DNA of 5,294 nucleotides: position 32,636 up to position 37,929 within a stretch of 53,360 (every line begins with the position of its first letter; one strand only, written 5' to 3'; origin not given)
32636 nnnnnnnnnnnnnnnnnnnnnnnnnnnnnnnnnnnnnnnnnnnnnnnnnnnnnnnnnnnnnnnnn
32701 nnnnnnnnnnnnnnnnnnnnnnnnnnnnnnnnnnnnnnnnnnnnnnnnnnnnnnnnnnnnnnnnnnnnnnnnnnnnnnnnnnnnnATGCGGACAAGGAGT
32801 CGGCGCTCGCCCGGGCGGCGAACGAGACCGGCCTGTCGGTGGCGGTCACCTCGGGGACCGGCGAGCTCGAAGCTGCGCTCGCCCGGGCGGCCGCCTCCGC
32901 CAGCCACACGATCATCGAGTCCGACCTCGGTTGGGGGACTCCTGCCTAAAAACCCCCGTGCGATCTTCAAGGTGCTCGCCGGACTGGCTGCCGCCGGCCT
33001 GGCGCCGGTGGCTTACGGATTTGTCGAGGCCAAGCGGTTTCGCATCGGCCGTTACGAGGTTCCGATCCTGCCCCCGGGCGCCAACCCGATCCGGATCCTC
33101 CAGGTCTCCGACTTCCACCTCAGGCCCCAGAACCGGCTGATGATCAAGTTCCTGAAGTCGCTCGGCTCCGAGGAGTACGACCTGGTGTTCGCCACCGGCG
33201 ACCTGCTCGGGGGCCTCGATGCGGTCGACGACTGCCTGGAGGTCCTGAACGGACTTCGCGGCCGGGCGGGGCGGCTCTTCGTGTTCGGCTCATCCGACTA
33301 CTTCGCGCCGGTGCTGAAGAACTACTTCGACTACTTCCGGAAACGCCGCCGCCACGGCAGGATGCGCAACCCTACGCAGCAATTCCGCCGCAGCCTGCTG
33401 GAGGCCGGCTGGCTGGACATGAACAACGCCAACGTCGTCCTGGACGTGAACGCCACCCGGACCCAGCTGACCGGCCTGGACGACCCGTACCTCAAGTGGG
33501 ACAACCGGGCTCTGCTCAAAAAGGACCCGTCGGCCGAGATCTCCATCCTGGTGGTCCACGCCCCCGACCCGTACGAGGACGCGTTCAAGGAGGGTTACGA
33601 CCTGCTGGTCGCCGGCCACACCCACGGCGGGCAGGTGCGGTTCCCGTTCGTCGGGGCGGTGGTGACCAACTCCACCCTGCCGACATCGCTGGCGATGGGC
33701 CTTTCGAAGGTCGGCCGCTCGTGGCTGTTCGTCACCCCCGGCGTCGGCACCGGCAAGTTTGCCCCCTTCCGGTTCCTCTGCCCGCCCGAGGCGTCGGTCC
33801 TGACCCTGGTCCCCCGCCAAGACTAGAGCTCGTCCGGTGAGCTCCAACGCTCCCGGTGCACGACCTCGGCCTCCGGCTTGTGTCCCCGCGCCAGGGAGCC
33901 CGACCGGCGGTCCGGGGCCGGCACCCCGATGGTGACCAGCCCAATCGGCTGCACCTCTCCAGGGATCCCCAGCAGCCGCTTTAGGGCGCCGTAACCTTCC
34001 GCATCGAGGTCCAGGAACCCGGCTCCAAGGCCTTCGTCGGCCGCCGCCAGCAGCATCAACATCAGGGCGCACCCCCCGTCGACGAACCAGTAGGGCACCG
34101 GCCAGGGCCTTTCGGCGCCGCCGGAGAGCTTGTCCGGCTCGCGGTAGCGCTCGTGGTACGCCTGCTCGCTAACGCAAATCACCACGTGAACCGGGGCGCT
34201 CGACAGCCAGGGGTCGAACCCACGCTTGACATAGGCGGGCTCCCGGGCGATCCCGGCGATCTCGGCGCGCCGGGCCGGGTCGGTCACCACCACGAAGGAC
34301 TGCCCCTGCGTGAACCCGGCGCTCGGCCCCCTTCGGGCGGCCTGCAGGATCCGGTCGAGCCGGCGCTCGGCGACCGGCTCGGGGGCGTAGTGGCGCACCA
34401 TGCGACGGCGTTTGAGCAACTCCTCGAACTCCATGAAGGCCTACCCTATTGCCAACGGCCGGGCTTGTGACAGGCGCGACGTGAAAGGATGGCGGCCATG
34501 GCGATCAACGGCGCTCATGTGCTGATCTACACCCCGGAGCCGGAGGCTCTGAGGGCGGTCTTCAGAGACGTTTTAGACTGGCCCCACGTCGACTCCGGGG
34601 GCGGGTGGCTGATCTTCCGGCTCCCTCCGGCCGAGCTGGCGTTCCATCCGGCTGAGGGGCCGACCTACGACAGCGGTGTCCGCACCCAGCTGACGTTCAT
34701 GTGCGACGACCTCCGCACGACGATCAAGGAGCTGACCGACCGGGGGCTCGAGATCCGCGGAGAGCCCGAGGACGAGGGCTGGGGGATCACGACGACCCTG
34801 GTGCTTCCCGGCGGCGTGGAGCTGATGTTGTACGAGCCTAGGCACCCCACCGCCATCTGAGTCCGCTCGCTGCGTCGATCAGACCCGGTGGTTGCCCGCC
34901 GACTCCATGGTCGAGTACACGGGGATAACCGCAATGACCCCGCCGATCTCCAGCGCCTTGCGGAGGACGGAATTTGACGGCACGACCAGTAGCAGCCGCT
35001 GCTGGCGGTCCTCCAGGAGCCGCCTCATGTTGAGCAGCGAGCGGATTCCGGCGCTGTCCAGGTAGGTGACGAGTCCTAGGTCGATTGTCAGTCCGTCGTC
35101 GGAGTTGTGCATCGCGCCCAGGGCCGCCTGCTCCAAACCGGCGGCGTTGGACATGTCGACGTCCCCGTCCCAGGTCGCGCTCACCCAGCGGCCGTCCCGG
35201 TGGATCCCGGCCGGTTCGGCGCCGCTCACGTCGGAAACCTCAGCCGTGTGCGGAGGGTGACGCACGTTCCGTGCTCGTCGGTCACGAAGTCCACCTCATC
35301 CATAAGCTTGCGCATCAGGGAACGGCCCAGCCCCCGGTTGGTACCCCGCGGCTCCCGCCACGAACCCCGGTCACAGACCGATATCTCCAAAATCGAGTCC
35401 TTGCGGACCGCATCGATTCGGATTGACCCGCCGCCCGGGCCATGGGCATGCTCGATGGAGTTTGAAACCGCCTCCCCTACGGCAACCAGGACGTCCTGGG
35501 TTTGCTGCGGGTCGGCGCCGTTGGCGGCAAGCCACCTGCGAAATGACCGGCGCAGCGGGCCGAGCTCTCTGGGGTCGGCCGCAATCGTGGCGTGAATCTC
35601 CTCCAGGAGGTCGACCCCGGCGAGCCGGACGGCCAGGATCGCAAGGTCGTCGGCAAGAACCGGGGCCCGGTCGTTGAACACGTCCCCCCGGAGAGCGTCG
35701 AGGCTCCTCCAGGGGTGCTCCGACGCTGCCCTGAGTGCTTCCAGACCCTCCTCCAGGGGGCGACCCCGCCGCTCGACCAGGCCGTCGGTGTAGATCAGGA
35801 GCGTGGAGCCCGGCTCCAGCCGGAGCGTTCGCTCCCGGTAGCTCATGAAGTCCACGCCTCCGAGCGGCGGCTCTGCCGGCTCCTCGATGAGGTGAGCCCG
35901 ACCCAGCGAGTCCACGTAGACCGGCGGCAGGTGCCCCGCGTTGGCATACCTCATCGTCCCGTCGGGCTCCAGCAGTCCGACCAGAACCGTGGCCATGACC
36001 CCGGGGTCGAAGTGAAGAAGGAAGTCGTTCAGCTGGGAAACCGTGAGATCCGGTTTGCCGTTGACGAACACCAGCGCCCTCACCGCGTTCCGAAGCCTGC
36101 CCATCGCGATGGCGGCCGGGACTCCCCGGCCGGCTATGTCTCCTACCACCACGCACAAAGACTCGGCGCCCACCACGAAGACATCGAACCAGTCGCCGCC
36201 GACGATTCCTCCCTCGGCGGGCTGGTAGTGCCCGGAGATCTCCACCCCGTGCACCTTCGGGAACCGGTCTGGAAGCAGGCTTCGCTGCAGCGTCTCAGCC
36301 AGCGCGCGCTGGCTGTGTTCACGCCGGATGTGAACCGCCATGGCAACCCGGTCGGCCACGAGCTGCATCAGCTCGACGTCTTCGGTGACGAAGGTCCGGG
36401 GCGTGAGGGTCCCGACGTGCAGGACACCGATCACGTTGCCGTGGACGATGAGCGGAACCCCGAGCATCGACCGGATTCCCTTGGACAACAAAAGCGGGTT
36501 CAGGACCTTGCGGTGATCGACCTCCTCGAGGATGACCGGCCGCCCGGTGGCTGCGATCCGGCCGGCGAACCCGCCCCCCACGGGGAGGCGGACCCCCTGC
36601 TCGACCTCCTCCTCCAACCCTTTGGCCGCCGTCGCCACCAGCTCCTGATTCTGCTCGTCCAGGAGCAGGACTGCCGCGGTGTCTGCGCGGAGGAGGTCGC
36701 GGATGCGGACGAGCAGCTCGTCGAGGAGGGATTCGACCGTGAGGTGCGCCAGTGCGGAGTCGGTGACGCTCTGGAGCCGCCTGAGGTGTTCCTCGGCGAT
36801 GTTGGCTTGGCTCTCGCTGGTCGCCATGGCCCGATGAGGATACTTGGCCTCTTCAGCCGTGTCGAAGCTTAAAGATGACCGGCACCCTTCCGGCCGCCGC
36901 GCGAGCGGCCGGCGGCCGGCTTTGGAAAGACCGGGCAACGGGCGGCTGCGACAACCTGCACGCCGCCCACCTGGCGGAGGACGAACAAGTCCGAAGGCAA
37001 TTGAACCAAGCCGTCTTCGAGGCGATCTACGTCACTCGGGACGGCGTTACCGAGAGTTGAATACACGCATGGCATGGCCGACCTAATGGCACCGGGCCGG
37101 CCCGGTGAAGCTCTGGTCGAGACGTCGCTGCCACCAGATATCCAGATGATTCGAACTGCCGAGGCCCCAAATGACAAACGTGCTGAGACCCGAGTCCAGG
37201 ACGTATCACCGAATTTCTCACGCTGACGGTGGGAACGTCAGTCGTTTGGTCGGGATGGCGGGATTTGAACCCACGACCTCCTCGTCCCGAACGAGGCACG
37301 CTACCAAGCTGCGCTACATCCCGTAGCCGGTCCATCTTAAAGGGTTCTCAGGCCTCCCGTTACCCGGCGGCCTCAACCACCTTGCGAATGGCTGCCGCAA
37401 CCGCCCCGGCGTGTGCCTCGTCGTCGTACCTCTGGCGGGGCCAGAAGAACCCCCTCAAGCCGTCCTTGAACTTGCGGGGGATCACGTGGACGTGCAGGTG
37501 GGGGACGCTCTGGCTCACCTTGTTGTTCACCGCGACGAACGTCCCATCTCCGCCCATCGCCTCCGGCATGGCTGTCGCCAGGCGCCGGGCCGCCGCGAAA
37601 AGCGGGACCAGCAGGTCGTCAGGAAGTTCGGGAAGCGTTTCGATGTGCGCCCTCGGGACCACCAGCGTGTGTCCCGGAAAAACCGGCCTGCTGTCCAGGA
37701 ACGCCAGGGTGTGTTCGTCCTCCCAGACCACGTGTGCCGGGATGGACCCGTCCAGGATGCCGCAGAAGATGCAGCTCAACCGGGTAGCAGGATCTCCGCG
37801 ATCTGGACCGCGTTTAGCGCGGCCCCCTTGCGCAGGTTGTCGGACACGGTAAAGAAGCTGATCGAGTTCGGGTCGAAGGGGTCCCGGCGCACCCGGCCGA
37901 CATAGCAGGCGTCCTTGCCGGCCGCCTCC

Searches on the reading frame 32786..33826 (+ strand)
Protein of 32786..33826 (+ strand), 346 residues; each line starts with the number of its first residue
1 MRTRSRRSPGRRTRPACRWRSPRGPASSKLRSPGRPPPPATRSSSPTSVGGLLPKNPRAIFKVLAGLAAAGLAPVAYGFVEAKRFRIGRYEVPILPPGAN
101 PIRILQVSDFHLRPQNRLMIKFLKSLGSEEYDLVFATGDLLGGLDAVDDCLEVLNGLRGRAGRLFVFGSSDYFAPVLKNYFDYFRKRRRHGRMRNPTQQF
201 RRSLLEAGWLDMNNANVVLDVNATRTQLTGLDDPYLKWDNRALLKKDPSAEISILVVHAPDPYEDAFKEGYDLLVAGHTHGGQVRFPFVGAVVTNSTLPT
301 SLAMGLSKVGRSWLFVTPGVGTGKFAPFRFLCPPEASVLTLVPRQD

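Call 74: search_protein_families(library=pfam, proteins=[window:32786-33826:+], max_evalue=0.0001)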
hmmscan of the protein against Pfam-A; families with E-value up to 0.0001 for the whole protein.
window:32786-33826:+ (346 aa): 2 families
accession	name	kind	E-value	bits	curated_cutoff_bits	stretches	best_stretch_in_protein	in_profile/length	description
PF00149.33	Metallophos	-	1.2e-07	32.8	21.5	1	102-281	1-190/191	Calcineurin-like phosphoesterase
PF12850.12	Metallophos_2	-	1.7e-05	25.3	27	0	103-282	2-119/154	Calcineurin-like phosphoesterase superfamily domain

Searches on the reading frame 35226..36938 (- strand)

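Call 74: search_protein_families(library=pfam, proteins=[window:35226-36938:-], max_evalue=0.0001)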
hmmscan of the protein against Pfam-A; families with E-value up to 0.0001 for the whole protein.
window:35226-36938:- (570 aa): 6 families
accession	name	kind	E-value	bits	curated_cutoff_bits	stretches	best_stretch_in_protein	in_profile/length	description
PF07228.17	SpoIIE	-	2.7e-38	132.3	25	1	259-439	3-191/192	Stage II sporulation protein E (SpoIIE)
PF13581.12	HATPase_c_2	-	3e-23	82.6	27.4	1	452-563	1-126/127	Histidine kinase-like ATPase domain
PF13185.12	GAF_2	-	4.1e-22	79.3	28.6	1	66-203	2-136/136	GAF domain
PF01590.32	GAF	-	2.8e-21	76.9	22.4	1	68-202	2-133/133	GAF domain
PF13492.12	GAF_3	-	3e-14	54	27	1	68-202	2-127/129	GAF domain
PF02518.31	HATPase_c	-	3.5e-05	24.6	26.4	0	486-566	9-109/111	Histidine kinase-, DNA gyrase B-, and HSP90-like ATPase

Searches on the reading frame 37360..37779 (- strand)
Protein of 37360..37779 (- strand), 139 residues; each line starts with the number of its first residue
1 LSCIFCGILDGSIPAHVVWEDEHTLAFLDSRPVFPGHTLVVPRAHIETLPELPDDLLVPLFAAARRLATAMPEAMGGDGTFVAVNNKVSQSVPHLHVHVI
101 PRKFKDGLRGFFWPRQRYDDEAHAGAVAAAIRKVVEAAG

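Call 74: search_protein_families(library=pfam, proteins=[window:37360-37779:-], max_evalue=0.0001)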
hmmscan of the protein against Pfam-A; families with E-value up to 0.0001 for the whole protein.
window:37360-37779:- (139 aa): 2 families
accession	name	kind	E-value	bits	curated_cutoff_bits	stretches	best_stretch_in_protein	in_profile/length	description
PF01230.28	HIT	-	5.3e-24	85.1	21.5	1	12-103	3-96/98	HIT domain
PF11969.13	DcpS_C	-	1.9e-14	54.5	24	1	2-106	1-106/114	Scavenger mRNA decapping enzyme C-term binding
